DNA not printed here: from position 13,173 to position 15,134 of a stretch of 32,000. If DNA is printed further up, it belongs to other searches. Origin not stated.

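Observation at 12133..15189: Compact cassette of small ORF, radical SAM enzyme and MFS exporter: candidate uncharacterised modified-peptide (RiPP-like) system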

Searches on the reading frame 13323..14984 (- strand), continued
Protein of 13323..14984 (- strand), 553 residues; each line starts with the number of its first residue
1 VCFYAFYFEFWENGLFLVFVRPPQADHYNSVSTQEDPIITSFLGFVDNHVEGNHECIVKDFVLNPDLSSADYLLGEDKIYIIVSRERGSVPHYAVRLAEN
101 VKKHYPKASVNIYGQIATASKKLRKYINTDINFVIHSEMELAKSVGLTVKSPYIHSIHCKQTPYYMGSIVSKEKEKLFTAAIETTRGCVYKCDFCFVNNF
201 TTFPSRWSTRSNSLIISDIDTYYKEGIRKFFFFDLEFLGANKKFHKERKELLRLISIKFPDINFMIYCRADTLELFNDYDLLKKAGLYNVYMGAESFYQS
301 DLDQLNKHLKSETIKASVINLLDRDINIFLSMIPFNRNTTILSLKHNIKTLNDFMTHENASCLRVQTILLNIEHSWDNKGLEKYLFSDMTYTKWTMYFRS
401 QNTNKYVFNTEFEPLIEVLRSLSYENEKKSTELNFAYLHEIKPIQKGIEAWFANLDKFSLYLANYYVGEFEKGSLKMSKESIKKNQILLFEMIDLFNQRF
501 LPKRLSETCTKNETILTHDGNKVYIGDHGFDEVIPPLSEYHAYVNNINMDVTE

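Call 28: predict_structure(alignment_id=A1)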
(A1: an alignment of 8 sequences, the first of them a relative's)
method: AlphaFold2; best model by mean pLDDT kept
length: 539 residues; sequences in the alignment: 8
mean_pLDDT: 76.7   pTM: 0.78
mean pLDDT of the five models: 76.7, 76.4, 75.8, 75.0, 74.5
residues with pLDDT >= 90: 175; 70-90: 215; 50-70: 60; < 50: 89
segments of 3 or more residues with pLDDT < 50: 11-15, 182-188, 355-393, 504-539
pLDDT, mean of each block of 10 residues (from residue 1): 83 55 89 85 85 73 86 70 86 91 69 78 85 80 74 71 84 57 48 78 94 89 78 93 96 87 94 91 86 83 95 81 77 93 91 50 38 40 34 64 82 82 88 92 92 94 87 94 95 84 48 39 40 35
secondary structure, 60 per line:
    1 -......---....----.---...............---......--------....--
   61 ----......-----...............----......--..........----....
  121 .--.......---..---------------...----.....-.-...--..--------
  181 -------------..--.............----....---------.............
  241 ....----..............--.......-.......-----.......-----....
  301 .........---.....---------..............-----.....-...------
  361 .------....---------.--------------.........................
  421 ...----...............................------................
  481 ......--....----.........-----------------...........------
elements in order: E2-7 H11-14 H23-35 E41-46 H55-58 E65-70 H76-90 E95-100 H103-112 E117-121 H124-130 H158-162 E166-168 H198-210 E215-218 H228-244 E249-255 H256-262 H265-271 E273-279 H285-291 H297-309 E313-317 H327-340 H396-423 H428-458 H465-486 H489-492 H497-505 H523-533

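Call 32: fold_search(model_id=the predicted structure, library=pdb)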
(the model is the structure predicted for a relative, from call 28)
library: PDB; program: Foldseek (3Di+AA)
matches with E <= 10: 1337; with E <= 0.001: 28
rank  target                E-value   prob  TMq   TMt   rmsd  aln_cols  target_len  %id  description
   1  5ul4                  8.8e-14  1.00  0.60  0.46  13.3       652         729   13  Structure of Cobalamin-dependent S-adenosylmethionine radical enzyme OxsB with aqua-cobalamin and S-adenosylmethionine b (released 2017-04-19)
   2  5ul3                  1.2e-13  1.00  0.59  0.45  12.1       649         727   13  Structure of Cobalamin-dependent S-adenosylmethionine radical enzyme OxsB with aqua-cobalamin bound (released 2017-04-19)
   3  5ul2                  1.1e-12  1.00  0.58  0.45  13.0       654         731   12  Structure of Apo, SeMet-labeled Cobalamin-dependent S-adenosylmethionine radical enzyme OxsB (released 2017-04-19)
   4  6wte_A                1.1e-10  1.00  0.46  0.44   7.7       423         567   15  Structure of radical S-adenosylmethionine methyltransferase, TsrM, from Kitasatospora setae with cobalamin and [4Fe-4S (released 2020-12-23)
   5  6wte_B                1.5e-10  1.00  0.47  0.48   6.0       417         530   15  Structure of radical S-adenosylmethionine methyltransferase, TsrM, from Kitasatospora setae with cobalamin and [4Fe-4S (released 2020-12-23)
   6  6wtf_A                1.9e-10  1.00  0.48  0.47   5.8       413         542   15  Structure of radical S-adenosylmethionine methyltransferase, TsrM, from Kitasatospora setae with tryptophan substrate  (released 2020-12-23)
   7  6wtf_B                6.0e-10  1.00  0.48  0.48   7.5       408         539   14  Structure of radical S-adenosylmethionine methyltransferase, TsrM, from Kitasatospora setae with tryptophan substrate  (released 2020-12-23)
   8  6fd2_B                8.4e-10  1.00  0.48  0.56   8.7       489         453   12  Radical SAM 1,2-diol dehydratase AprD4 in complex with its substrate paromamine (released 2018-01-17)
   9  6fd2_A                1.0e-09  1.00  0.51  0.59   9.1       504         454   11  Radical SAM 1,2-diol dehydratase AprD4 in complex with its substrate paromamine (released 2018-01-17)
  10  9n1c                  1.6e-08  1.00  0.49  0.44   9.9       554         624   13  Crystal structure of CysS from Corallococcus sp. CA054B with 5'-deoxyadenosine, methionine, and pantetheinylated 3-ethox (released 2026-01-28)
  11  9n1b                  2.3e-08  1.00  0.49  0.44  10.3       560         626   14  Crystal structure of CysS from Corallococcus sp. CA054B with 5'-deoxyadenosine, methionine, and pantetheinylated 3-metho (released 2026-01-28)
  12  9n1d                  2.5e-08  1.00  0.46  0.40  12.0       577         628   14  Crystal structure of CysS from Corallococcus sp. CA054B with 5'-deoxyadenosine and methionine bound (released 2026-01-28)
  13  7mjw_A                1.9e-07  1.00  0.43  0.51   5.9       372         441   12  Methylated MiaB in the complex with 5'-deoxyadenosine, methionine and RNA (released 2021-09-15)
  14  7mjy_A                1.9e-07  1.00  0.41  0.48   6.5       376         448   12  MiaB in the complex with s-adenosyl-L-homocysteine and RNA (released 2021-09-15)
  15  9a6d_A                2.0e-07  1.00  0.43  0.51   8.6       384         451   12  Integrative model of MTAB-YVFG by crosslinking MS and deep learning (released 2024-09-18)
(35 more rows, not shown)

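Call 43: find_homologous_proteins(query=L001:11572-12618:+, max_evalue=0.001)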
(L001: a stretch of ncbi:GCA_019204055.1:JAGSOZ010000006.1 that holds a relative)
Query L001:11572-12618:+ (348 aa): 14 proteins with E <= 0.001 among 1880 candidates.
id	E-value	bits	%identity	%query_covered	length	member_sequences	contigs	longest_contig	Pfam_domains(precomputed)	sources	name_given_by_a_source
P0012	1.2e-223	759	99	100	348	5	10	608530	-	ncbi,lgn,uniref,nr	ncbi:hypothetical protein [Photobacterium galatheae]|uniref:Class II aldolase/adducin N-terminal dom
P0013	2.8e-134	466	61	100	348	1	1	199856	-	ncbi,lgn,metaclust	metaclust:status=active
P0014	5.3e-102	360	50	98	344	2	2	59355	PF00596.28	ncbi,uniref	ncbi:class II aldolase/adducin family protein [Candidatus Sororendozoicomonas aggregata]|uniref:clas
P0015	2.9e-82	295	45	93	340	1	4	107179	PF00596.28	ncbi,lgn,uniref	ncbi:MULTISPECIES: hypothetical protein [unclassified Moraxella]|uniref:hypothetical protein n=1 Tax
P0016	3.3e-78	281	44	93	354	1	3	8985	-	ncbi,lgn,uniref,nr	ncbi:hypothetical protein [Vibrio cholerae]|uniref:hypothetical protein n=1 Tax=Vibrio cholerae TaxI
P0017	1.3e-75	273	44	93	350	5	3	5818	-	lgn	-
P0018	1.4e-75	273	41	98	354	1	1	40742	-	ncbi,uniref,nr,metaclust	ncbi:hypothetical protein AKG98_463 [Moritella sp. JT01]|uniref:hypothetical protein n=1 Tax=Moritel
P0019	1.2e-72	263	44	93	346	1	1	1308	PF00596.28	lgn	-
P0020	1.1e-70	257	40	93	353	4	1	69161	PF00596.28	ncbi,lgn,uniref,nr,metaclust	ncbi:class II aldolase/adducin family protein [Vibrio sp. VPAP30]|uniref:class II aldolase/adducin f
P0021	8.3e-68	247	40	93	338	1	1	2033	-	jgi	jgi:hypothetical protein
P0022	4.4e-65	238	41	97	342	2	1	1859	-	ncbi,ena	-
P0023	2.0e-49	187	37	90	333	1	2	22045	-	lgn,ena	-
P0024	2.4e-45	174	39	69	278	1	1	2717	-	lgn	-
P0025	5.6e-43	166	41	68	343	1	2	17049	PF00596.28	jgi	jgi:hypothetical protein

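Call 44: find_encoding_contigs(protein=P0014, flank=7000, max_places=1)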
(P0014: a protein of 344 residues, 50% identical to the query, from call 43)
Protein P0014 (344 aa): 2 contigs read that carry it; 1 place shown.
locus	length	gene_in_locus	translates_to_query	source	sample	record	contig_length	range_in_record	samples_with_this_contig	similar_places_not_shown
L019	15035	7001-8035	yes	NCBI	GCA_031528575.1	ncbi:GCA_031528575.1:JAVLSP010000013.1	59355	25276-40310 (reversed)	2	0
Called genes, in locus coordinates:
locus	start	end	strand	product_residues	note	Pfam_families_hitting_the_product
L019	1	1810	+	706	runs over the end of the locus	PF16875:Glyco_hydro_36N, PF02065:Melibiase, PF02638:GHL10 (weak), PF16874:Glyco_hydro_36C (weak)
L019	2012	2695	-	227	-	PF03543:Peptidase_C58 (weak)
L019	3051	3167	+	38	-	-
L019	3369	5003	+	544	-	PF04055:Radical_SAM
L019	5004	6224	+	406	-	PF07690:MFS_1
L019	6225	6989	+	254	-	-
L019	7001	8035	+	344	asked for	PF00596:Aldolase_II (weak)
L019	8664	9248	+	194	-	-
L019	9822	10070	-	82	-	PF01325:Fe_dep_repress (weak)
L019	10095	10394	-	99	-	-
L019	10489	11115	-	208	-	PF01810:LysE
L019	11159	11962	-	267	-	PF22814:WelO5 (weak), PF13640:2OG-FeII_Oxy_3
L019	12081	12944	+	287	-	PF10546:P63C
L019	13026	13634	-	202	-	-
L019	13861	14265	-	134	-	-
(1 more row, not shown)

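Call 45: find_encoding_contigs(protein=P0015, flank=7000, max_places=1)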
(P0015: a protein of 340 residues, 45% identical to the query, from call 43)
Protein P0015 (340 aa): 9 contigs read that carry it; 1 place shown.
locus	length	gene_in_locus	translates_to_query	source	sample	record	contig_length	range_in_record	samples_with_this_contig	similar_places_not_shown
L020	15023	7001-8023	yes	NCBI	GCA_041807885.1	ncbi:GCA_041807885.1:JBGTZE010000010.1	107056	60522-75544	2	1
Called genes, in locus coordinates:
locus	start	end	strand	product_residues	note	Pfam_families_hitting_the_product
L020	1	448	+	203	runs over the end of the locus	PF01725:Ham1p_like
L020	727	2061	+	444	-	PF05697:Trigger_N, PF00254:FKBP_C, PF05698:Trigger_C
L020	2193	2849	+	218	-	PF00574:CLP_protease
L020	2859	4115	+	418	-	PF06689:zf-C4_ClpX, PF01078:Mg_chelatase (faint), PF05496:RuvB_N (faint), PF07724:AAA_2, PF13401:AAA_22 (weak), PF00004:AAA, PF07728:AAA_5 (weak), PF10431:ClpB_D2-small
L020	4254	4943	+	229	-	PF04055:Radical_SAM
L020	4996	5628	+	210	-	-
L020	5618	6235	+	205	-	PF00106:adh_short (faint)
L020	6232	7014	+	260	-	-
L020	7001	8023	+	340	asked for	PF00596:Aldolase_II (faint)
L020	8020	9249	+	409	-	PF07690:MFS_1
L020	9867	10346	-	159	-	-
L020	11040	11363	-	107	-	PF21983:NikA-like, PF05713:MobC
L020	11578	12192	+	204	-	PF00376:MerR, PF13411:MerR_1, PF00239:Resolvase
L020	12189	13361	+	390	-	PF12323:HTH_OrfB_IS605, PF01385:OrfB_IS605, PF07282:Cas12f1-like_TNB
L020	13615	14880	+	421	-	PF01566:Nramp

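Call 46: find_encoding_contigs(protein=P0018, flank=7000, max_places=1)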
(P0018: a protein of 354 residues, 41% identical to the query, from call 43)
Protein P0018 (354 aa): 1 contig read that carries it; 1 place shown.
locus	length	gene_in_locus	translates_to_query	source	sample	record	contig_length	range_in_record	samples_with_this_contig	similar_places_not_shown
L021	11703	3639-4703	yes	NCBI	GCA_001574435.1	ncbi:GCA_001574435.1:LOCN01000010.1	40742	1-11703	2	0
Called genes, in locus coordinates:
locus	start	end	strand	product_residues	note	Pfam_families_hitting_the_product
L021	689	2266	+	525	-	PF04055:Radical_SAM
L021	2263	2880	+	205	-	PF00106:adh_short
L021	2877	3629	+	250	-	-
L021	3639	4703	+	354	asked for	-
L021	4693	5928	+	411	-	PF07690:MFS_1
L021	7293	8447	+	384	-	-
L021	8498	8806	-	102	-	-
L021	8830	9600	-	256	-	PF00142:Fer4_NifH, PF01656:CbiA, PF02374:ArsA_ATPase, PF06564:CBP_BcsQ, PF09140:MipZ (faint), PF10609:ParA, PF13614:AAA_31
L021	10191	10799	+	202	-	PF00239:Resolvase, PF01371:Trp_repressor (faint)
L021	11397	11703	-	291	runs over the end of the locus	PF00857:Isochorismatase, PF00550:PP-binding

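Call 48: search_protein_representatives(alignment_id=A1)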
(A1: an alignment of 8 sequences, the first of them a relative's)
Query: 8 sequences, 522 profile positions. Proteins with E-value up to 0.001 (for the whole library): 22242; up to 1e-10: 4710; up to 1e-30: 63. The best 150 are listed.
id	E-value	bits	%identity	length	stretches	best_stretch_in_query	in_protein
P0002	3.5e-230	781.8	-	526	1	11-521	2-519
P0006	8.2e-222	754.1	-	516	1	1-515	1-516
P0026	5.3e-190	649.2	-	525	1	4-518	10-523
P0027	3.3e-188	643.3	-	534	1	1-520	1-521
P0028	1.3e-172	591.9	-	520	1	1-520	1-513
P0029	1.7e-172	591.5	-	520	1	1-517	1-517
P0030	7.0e-168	576.2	-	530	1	1-519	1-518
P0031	7.7e-168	576.1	-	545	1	2-520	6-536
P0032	2.6e-167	574.3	-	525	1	1-519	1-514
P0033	3.6e-167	573.9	-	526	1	3-518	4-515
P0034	3.9e-167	573.7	-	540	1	2-520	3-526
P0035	4.6e-167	573.5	-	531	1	3-519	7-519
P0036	1.2e-165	568.9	-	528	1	2-517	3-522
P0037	4.9e-164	563.5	-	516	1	2-517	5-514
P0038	7.0e-160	549.8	-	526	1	1-517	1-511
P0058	3.0e-52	194.6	-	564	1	1-501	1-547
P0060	6.0e-47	177.2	-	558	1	3-457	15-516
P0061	8.6e-46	173.3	-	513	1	2-338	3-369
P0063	1.0e-42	163.2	-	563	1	2-446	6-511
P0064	1.8e-41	159.1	-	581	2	147-353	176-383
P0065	2.8e-41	158.5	-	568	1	3-501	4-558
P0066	1.2e-40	156.4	-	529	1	2-338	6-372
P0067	1.7e-40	155.9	-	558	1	1-495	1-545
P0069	1.1e-39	153.1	-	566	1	3-363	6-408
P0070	1.4e-39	152.9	-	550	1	1-354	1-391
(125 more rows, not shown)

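Call 50: search_solved_structures(query=A2, max_evalue=1, show_alignments=2)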
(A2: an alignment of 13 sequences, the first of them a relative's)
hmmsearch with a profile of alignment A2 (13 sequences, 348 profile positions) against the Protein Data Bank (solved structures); distinct sequences matched with E-value up to 1: 3.
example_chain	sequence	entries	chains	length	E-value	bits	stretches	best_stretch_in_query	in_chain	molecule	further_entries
4c25_A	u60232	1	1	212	0.021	17.4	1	240-339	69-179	L-FUCULOSE PHOSPHATE ALDOLASE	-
4c24_A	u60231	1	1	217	0.023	17.3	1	240-339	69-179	L-FUCULOSE PHOSPHATE ALDOLASE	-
2opi_A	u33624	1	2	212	0.97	12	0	284-330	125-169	L-fuculose-1-phosphate aldolase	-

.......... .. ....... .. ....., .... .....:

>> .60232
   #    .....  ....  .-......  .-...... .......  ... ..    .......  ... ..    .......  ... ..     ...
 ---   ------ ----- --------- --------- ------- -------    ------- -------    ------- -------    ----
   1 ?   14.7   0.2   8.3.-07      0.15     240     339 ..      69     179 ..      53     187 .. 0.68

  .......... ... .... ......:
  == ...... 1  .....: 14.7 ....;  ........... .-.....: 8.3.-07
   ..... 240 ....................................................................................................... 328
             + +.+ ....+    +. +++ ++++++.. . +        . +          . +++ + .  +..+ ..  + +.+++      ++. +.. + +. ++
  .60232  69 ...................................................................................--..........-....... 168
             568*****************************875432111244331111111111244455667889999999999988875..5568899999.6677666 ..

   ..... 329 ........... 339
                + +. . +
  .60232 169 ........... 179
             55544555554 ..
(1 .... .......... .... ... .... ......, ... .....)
